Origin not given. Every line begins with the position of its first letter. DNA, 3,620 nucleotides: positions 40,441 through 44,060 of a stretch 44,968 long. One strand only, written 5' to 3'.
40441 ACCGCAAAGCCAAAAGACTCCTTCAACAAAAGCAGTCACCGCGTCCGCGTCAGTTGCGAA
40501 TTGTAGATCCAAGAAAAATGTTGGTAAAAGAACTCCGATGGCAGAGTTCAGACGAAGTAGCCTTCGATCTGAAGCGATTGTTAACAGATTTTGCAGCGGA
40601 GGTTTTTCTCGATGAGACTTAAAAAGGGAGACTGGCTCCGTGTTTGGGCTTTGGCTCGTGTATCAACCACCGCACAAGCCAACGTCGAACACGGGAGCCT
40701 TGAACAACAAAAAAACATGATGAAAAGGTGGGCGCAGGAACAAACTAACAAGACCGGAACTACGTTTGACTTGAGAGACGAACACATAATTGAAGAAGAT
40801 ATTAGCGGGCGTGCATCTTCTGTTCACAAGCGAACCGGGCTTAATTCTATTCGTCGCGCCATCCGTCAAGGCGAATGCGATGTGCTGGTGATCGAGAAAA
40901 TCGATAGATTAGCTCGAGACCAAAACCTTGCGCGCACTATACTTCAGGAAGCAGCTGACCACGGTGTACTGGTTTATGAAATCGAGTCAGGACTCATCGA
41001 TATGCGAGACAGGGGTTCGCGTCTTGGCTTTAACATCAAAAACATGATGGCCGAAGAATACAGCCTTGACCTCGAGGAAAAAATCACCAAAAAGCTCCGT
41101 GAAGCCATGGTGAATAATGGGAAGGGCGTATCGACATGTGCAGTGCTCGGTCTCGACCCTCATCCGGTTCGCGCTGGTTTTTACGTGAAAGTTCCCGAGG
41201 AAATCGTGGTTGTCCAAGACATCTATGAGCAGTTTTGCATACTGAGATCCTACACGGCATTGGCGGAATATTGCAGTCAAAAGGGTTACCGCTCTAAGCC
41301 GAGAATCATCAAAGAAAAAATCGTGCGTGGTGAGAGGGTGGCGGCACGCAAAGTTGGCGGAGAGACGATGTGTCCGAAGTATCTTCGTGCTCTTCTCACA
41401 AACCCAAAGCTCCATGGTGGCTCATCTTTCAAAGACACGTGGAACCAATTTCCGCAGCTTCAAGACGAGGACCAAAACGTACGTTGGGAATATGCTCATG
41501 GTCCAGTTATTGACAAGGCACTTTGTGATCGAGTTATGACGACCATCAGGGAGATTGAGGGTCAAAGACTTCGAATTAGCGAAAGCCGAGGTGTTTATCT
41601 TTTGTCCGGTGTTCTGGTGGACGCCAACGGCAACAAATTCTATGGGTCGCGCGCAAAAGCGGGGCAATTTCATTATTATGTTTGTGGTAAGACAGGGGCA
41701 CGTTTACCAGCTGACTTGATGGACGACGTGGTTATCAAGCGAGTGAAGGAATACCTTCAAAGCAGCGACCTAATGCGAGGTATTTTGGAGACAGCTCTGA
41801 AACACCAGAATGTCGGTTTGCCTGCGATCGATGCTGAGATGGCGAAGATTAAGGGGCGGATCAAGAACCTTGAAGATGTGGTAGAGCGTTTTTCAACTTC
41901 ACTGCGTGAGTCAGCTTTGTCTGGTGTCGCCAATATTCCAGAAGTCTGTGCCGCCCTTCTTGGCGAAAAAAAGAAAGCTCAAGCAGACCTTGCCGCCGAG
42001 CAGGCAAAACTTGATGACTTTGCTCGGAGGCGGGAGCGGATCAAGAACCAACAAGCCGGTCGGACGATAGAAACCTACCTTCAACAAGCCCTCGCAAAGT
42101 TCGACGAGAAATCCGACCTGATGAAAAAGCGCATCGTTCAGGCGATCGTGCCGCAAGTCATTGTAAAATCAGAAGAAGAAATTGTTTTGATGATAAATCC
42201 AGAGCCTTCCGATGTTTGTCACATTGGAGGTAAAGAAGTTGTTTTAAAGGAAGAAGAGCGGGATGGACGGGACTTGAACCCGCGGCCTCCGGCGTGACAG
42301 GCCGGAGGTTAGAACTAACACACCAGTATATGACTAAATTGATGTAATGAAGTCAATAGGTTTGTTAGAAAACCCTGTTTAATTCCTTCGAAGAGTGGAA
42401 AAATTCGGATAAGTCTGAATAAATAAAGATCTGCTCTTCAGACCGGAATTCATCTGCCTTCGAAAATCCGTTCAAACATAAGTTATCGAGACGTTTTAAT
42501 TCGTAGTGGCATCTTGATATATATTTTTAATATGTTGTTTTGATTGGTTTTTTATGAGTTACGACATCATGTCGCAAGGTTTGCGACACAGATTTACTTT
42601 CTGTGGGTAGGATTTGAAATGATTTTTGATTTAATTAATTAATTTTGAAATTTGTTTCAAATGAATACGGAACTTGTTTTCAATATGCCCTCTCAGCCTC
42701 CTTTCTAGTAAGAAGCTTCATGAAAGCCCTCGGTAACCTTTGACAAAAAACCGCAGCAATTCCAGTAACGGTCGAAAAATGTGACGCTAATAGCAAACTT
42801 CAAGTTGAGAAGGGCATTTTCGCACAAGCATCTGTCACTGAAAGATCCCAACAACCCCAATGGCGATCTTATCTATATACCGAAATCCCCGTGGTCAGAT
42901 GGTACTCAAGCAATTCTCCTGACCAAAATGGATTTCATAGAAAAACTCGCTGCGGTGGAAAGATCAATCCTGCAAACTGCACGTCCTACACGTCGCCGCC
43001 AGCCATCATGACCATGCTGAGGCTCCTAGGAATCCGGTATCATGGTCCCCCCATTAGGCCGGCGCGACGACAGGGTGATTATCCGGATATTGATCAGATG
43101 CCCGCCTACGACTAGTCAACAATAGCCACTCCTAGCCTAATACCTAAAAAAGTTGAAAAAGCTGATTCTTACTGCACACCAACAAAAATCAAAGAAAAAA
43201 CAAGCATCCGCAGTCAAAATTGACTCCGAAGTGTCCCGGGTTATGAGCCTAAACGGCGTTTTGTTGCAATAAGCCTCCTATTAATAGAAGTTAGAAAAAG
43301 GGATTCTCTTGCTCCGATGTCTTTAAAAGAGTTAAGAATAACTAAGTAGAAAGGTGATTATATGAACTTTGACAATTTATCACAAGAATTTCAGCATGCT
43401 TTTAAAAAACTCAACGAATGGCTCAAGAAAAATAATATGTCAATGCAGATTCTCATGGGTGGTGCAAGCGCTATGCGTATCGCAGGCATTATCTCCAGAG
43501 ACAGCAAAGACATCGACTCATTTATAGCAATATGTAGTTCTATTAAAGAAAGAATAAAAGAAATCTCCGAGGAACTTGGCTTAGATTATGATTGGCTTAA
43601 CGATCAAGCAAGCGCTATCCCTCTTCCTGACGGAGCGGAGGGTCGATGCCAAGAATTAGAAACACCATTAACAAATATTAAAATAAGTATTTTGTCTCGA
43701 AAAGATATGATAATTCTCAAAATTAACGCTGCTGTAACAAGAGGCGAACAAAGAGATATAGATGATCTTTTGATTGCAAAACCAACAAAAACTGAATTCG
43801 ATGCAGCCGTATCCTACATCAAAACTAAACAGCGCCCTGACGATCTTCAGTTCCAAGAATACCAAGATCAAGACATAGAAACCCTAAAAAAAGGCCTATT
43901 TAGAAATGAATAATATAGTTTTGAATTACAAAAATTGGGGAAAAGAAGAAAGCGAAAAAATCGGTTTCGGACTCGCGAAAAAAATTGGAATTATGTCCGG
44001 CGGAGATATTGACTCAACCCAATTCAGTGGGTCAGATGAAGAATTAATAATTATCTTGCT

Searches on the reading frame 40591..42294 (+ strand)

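Call 26: search_protein_families(library=pfam, proteins=[window:40591-42294:+], max_evalue=0.01)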
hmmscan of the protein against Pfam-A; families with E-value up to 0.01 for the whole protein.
window:40591-42294:+ (568 aa): 2 families
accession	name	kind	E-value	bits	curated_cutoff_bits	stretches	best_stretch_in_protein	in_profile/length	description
PF00239.26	Resolvase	-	3.9e-17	63.1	23.3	1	21-173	4-140/145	Resolvase, N terminal domain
PF07508.19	Recombinase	-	2.4e-06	28.2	21.1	1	202-320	1-100/102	Recombinase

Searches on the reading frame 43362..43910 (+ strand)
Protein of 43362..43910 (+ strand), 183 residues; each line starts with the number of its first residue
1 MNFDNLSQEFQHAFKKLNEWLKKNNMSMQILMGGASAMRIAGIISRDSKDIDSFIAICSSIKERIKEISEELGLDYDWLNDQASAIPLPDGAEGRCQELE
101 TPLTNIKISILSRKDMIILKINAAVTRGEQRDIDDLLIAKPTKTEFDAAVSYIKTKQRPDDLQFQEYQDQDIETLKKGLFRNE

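Call 26: search_protein_families(library=pfam, proteins=[window:43362-43910:+], max_evalue=0.01)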
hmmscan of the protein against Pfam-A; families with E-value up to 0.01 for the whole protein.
window:43362-43910:+ (183 aa): 2 families
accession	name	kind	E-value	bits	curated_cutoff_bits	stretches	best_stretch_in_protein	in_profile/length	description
PF19502.5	DUF6036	-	5.2e-13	49.6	23.6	1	10-136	3-115/164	Nucleotidyltransferase of unknown function (DUF6036)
PF08843.17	AbiEii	-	0.0002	21.8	22.5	0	28-72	13-56/238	Nucleotidyl transferase AbiEii toxin, Type IV TA system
